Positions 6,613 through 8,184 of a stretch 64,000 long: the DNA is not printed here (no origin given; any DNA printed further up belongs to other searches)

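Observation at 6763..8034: Kinase C-lobe only: N-lobe-less PASTA 'pseudokinase' with a C-terminal zinc ribbon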

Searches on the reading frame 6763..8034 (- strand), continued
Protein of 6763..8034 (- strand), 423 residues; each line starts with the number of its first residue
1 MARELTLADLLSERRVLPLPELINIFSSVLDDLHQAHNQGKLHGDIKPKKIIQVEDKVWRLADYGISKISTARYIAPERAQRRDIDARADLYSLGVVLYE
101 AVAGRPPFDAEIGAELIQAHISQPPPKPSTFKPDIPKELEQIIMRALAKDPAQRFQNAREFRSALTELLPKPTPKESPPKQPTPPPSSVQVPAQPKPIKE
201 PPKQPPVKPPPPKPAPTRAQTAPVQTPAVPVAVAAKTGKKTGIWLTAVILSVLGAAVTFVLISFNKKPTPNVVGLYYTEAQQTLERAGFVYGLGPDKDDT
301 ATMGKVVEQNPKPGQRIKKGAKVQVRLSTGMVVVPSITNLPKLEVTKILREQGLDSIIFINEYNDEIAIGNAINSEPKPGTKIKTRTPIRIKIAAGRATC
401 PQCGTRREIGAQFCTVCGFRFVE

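Call 11: find_encoding_contigs(protein=P0014, flank=10000, max_places=2)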
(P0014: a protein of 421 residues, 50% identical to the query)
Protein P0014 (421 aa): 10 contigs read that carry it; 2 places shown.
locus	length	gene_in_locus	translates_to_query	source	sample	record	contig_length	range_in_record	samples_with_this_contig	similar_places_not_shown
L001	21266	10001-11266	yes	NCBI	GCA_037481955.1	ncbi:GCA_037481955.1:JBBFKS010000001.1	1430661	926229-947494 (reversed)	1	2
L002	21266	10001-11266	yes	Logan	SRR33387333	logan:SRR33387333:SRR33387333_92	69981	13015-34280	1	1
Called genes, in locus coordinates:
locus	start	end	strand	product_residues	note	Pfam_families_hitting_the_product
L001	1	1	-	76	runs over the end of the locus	PF13083:KH_KhpA-B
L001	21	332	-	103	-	PF00886:Ribosomal_S16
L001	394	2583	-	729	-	PF14870:PSII_BNR (faint), PF25852:DUF6242_C (faint), PF02012:BNR (faint), PF15902:Sortilin-Vps10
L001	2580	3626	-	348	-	PF02646:RmuC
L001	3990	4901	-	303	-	PF01545:Cation_efflux, PF16916:ZT_dimer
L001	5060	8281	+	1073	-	-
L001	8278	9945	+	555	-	PF07719:TPR_2 (faint), PF12895:ANAPC3 (faint), PF13174:TPR_6 (faint), PF13414:TPR_11 (faint), PF13428:TPR_14 (faint), PF13432:TPR_16 (faint), PF25063:ARM_TT21_C (weak), PF14559:TPR_19 (weak), +1 more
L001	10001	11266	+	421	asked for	PF00069:Pkinase, PF07714:PK_Tyr_Ser-Thr, PF03793:PASTA, PF13248:Zn_ribbon_3 (weak), PF13240:Zn_Ribbon_1 (weak)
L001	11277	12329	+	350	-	PF13248:Zn_ribbon_3, PF12773:DZR (weak), PF13240:Zn_Ribbon_1, PF24463:DUF7577 (weak), PF13620:CarboxypepD_reg (faint), PF16640:Big_3_5 (faint), PF08308:PEGA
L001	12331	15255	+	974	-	PF10342:Kre9_KNH (faint), PF01436:NHL (faint), PF10282:Lactonase (faint), PF21783:YNCE (faint), PF23414:Beta-prop_EML_2 (faint), PF02239:Cytochrom_D1 (faint), PF25174:Beta-prop_THOC3 (faint)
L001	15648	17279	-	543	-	PF13231:PMT_2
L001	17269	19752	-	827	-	PF09586:YfhO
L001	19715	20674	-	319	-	PF03706:LPG_synthase_TM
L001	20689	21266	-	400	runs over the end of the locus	PF13477:Glyco_trans_4_2, PF13439:Glyco_transf_4, PF13579:Glyco_trans_4_4, PF20706:GT4-conflict, PF00534:Glycos_transf_1, PF13692:Glyco_trans_1_4, PF13524:Glyco_trans_1_2 (weak)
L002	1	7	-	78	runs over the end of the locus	PF13083:KH_KhpA-B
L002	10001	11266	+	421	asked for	PF00069:Pkinase, PF07714:PK_Tyr_Ser-Thr, PF03793:PASTA, PF13248:Zn_ribbon_3 (weak), PF13240:Zn_Ribbon_1 (weak)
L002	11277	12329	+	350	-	PF13248:Zn_ribbon_3, PF12773:DZR (weak), PF13240:Zn_Ribbon_1, PF24463:DUF7577 (weak), PF13620:CarboxypepD_reg (faint), PF16640:Big_3_5 (faint), PF08308:PEGA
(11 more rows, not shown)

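Call 12: find_encoding_contigs(protein=P0025, flank=10000, max_places=1)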
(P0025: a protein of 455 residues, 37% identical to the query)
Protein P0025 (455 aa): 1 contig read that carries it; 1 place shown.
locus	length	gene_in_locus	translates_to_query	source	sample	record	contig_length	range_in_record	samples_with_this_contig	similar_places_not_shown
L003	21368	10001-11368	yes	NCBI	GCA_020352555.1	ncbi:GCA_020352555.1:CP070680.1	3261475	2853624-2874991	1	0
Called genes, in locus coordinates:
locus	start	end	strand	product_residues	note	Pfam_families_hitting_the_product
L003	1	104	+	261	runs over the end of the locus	PF00005:ABC_tran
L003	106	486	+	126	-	-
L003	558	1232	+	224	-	PF00578:AhpC-TSA, PF08534:Redoxin, PF04945:YHS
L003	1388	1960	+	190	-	-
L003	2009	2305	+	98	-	PF18962:Por_Secre_tail, PF13860:FlgD_ig (weak)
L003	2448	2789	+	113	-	PF02311:AraC_binding (weak), PF07883:Cupin_2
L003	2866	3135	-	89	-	-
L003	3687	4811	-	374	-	-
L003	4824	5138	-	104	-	-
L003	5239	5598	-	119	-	-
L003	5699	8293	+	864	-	-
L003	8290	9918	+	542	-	PF24575:TPR_Slam (faint), PF00515:TPR_1 (faint), PF07719:TPR_2 (faint), PF13174:TPR_6 (faint), PF13181:TPR_8 (faint), PF13428:TPR_14 (faint), PF13432:TPR_16 (faint), PF14559:TPR_19 (faint)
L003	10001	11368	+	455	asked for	PF00069:Pkinase, PF07714:PK_Tyr_Ser-Thr, PF03793:PASTA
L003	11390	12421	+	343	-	PF13248:Zn_ribbon_3 (weak), PF13620:CarboxypepD_reg (faint), PF08308:PEGA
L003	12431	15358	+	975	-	PF00041:fn3 (faint), PF25788:Ig_Rha78A_N (faint), PF22494:choice_anch_I (faint), PF10282:Lactonase (faint), PF21783:YNCE (faint), PF25174:Beta-prop_THOC3 (faint)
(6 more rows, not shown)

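Call 13: find_encoding_contigs(protein=P0029, flank=10000, max_places=1)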
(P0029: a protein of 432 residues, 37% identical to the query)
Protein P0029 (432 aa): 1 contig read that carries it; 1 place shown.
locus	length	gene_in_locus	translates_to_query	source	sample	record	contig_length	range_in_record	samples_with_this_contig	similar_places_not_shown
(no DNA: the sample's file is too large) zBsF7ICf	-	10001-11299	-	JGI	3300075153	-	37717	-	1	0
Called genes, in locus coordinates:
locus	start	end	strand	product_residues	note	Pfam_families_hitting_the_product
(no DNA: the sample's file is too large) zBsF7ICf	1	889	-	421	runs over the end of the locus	PF07498:Rho_N, PF07497:Rho_RNA_bind, PF00006:ATP-synt_ab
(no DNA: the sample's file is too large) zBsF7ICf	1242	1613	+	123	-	-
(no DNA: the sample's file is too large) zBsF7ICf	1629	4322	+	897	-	PF13620:CarboxypepD_reg, PF13715:CarbopepD_reg_2, PF00593:TonB_dep_Rec_b-barrel, PF14905:OMP_b-brl_3 (weak)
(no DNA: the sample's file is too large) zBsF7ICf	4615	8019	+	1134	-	-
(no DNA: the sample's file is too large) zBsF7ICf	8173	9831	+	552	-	PF00515:TPR_1 (faint), PF12895:ANAPC3 (faint), PF13174:TPR_6 (faint), PF13176:TPR_7 (faint), PF13181:TPR_8 (faint), PF07719:TPR_2 (weak), PF13432:TPR_16 (weak), PF14559:TPR_19 (weak), +4 more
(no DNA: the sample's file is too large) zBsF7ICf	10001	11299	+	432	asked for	PF00069:Pkinase, PF07714:PK_Tyr_Ser-Thr (weak), PF03793:PASTA, PF13240:Zn_Ribbon_1 (faint)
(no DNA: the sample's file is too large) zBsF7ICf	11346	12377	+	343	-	PF12773:DZR (faint), PF13240:Zn_Ribbon_1 (weak), PF13248:Zn_ribbon_3 (weak), PF24463:DUF7577 (weak), PF13620:CarboxypepD_reg (faint), PF08308:PEGA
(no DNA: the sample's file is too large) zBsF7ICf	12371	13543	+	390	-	PF25788:Ig_Rha78A_N (faint)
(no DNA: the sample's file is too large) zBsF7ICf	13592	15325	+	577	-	PF00512:HisKA, PF02518:HATPase_c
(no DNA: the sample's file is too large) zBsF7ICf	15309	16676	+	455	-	PF00072:Response_reg, PF00158:Sigma54_activat, PF14532:Sigma54_activ_2, PF07728:AAA_5, PF25601:AAA_lid_14, PF02954:HTH_8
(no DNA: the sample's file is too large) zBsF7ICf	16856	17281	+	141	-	-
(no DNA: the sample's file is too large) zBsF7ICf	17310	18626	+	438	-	PF02812:ELFV_dehydrog_N, PF00208:ELFV_dehydrog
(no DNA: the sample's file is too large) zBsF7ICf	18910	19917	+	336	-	?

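Call 25: predict_structure(alignment_id=A1)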
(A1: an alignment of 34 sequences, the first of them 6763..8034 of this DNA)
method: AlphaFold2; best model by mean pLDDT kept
length: 423 residues; sequences in the alignment: 34
mean_pLDDT: 85.3   pTM: 0.46
mean pLDDT of the five models: 85.3, 84.3, 83.8, 83.7, 82.1
residues with pLDDT >= 90: 297; 70-90: 41; 50-70: 38; < 50: 47
segments of 3 or more residues with pLDDT < 50: 182-194, 215-240
pLDDT, mean of each block of 10 residues (from residue 1): 85 94 97 97 93 93 75 92 95 98 95 91 96 96 98 98 96 60 47 50 55 47 42 39 64 79 84 96 96 94 95 94 96 96 96 94 95 96 93 96 94 95 85
secondary structure, 60 per line:
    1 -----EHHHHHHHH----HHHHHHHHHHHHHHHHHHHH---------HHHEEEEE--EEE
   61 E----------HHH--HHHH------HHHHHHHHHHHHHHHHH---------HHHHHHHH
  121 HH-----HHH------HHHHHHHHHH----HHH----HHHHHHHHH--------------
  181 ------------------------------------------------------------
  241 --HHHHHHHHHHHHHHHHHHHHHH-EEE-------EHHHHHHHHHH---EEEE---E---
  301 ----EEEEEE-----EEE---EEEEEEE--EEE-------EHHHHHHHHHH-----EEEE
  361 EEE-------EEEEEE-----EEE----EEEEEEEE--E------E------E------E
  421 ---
elements in order: H7-14 H19-38 E51-55 E58-61 H77-80 H87-103 H113-122 H137-146 H158-166 H243-264 E266-268 H277-286 E290-293 E305-310 E316-318 E322-328 E331-333 H342-351 E357-363 E371-376 E382-384 E389-396
